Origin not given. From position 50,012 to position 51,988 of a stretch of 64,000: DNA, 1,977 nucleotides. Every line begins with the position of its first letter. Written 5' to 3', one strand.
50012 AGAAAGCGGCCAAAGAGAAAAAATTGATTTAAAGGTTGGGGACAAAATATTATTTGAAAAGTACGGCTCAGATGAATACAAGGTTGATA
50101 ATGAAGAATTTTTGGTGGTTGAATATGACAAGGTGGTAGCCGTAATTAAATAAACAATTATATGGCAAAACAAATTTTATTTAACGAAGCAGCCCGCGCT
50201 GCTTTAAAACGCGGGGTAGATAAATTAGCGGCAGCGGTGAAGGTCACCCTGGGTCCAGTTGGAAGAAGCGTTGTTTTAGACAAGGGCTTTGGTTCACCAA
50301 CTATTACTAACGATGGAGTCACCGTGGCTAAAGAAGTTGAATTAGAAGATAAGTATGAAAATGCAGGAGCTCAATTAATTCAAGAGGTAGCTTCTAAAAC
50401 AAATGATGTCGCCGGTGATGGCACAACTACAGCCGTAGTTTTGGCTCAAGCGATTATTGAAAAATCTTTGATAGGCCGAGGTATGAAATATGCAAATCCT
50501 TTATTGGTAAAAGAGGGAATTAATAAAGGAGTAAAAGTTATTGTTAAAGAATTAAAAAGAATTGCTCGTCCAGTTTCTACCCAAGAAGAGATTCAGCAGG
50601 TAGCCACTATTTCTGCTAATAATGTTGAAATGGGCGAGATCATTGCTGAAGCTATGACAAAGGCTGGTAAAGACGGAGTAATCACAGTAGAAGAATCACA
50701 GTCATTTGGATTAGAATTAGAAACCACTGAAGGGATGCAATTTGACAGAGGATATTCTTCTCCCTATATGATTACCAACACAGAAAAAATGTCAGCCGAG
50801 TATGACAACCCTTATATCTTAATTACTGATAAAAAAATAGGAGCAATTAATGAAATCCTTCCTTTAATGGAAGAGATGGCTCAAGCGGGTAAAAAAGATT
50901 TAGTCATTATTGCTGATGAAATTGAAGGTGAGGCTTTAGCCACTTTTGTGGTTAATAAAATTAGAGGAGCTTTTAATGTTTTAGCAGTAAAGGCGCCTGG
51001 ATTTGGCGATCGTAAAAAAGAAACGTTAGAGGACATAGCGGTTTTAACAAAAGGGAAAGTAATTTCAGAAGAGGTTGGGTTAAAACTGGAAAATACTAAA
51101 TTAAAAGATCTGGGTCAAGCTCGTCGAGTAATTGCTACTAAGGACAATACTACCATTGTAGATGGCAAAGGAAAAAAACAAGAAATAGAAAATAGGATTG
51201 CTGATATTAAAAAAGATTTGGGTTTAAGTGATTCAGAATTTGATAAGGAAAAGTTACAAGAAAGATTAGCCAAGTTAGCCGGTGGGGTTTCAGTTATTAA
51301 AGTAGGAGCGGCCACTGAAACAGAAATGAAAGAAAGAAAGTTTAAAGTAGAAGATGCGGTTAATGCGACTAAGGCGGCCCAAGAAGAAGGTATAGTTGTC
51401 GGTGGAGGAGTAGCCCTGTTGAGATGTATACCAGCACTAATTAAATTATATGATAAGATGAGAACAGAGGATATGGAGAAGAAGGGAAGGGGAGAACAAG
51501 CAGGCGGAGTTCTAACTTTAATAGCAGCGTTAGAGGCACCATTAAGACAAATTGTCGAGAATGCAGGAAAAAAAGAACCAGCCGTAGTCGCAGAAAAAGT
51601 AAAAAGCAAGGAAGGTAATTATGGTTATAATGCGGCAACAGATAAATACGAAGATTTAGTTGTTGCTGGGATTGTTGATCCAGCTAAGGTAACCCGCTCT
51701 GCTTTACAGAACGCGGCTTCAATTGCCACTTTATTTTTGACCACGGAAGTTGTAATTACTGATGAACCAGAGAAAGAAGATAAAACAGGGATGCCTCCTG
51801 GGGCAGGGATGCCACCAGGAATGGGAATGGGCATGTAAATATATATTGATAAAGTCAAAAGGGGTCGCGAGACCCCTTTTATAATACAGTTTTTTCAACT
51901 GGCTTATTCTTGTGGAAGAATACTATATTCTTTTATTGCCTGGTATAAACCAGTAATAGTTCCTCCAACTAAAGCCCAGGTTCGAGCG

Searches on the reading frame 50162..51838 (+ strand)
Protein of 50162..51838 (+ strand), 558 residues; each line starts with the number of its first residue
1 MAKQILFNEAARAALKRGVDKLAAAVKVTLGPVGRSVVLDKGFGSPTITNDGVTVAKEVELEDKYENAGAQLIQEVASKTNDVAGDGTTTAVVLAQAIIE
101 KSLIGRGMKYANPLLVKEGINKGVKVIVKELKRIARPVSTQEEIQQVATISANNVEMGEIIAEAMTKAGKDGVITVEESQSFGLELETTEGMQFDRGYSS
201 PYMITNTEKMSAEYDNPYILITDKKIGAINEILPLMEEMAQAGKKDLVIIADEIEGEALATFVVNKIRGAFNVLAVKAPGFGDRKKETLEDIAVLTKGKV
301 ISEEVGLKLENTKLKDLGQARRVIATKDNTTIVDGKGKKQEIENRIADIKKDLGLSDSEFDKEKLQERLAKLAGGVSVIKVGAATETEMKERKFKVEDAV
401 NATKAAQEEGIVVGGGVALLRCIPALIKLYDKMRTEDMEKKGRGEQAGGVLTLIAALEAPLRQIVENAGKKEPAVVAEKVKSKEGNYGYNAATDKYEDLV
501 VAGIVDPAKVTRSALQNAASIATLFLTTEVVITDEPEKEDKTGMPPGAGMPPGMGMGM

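Call 15: search_protein_families(library=pfam, proteins=[window:50162-51838:+], max_evalue=0.001)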
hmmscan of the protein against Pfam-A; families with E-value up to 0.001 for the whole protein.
window:50162-51838:+ (558 aa): 1 family
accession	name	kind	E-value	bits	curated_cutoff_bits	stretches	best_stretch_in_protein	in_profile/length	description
PF00118.29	Cpn60_TCP1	-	3.6e-64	217.7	34.3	1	22-535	1-489/490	TCP-1/cpn60 chaperonin family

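Call 17: search_protein_families(library=ncbifam, proteins=[window:50162-51838:+], max_evalue=0.00001)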
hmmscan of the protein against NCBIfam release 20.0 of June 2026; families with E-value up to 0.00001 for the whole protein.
window:50162-51838:+ (558 aa): 15 families
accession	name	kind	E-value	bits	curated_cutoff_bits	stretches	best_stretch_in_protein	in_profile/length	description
NF000592.1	PRK00013.1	subfamily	4.3e-228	758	397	1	2-536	1-524/524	chaperonin GroEL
TIGR02348.1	GroEL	equivalog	3.8e-223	741.7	582.1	1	2-538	1-526/526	chaperonin GroEL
NF009487.0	PRK12849.1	subfamily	2.6e-221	735.6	352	1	1-546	1-530/543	chaperonin GroEL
NF009488.0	PRK12850.1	subfamily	3.6e-220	732.1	475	1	1-550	2-539/544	chaperonin GroEL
NF009489.0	PRK12851.1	subfamily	1e-219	730.4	464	1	1-550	2-539/541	chaperonin GroEL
NF010704.0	PRK14104.1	subfamily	1.1e-186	621.3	1041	1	2-551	3-542/546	chaperonin GroEL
NF038369.1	GroEL3_Chlamy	exception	1.9e-67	228.1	600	1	12-532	13-506/506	variant chaperonin GroEL3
NF038370.1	GroEL2_Chlamy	exception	6.9e-58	196.5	600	1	25-534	25-521/533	variant chaperonin GroEL2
NF041083.2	thermosome_beta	equivalog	1.2e-23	84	400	2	19-179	26-182/520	thermosome subunit beta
TIGR02339.1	thermosome_arch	subfamily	1.2e-23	83.7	671.1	2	20-177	26-180/521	thermosome subunit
NF041082.2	thermosome_alpha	equivalog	4.1e-23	82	450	2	20-180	27-183/519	thermosome subunit alpha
TIGR02343.1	chap_CCT_epsi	equivalog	7.6e-16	57.8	710.5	1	19-160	36-172/532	T-complex protein 1 subunit epsilon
TIGR02347.1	chap_CCT_zeta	equivalog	7.1e-15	54.5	587.15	1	20-195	26-197/531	T-complex protein 1 subunit zeta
TIGR02342.1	chap_CCT_delta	equivalog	8.7e-14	50.9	695.35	1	21-152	20-148/517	T-complex protein 1 subunit delta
TIGR02340.1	chap_CCT_alpha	equivalog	3.8e-11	42.4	800.2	1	19-131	21-132/536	T-complex protein 1 subunit alpha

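Call 90: list_cluster_members(proteins=[window:50162-51835:+, window:12265-14331:+, window:4943-6133:+, window:29023-30468:+, window:26763-28232:+])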
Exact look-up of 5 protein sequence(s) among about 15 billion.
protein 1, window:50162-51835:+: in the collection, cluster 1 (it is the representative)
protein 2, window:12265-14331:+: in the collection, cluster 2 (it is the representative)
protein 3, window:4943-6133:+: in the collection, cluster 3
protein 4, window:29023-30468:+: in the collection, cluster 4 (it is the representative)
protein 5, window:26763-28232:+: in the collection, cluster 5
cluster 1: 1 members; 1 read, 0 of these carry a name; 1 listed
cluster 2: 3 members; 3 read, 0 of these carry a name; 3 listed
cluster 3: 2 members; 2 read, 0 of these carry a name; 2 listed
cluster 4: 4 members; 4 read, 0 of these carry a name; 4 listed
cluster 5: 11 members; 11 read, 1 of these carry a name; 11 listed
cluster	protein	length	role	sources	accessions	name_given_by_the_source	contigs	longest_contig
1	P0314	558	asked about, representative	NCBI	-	-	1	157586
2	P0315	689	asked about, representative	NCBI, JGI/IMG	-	-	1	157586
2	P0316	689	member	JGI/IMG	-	-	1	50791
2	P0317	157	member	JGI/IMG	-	-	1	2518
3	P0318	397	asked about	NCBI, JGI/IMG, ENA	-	-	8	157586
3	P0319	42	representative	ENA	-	-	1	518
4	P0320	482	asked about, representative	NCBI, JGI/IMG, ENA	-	-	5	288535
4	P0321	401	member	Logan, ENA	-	-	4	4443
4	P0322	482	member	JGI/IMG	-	-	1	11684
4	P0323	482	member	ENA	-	-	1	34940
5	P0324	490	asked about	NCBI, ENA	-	-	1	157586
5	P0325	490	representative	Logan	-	-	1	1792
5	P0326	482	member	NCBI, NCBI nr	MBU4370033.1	RtcB family protein [Patescibacteria group bacterium]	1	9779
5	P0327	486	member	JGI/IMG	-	-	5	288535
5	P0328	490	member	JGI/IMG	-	-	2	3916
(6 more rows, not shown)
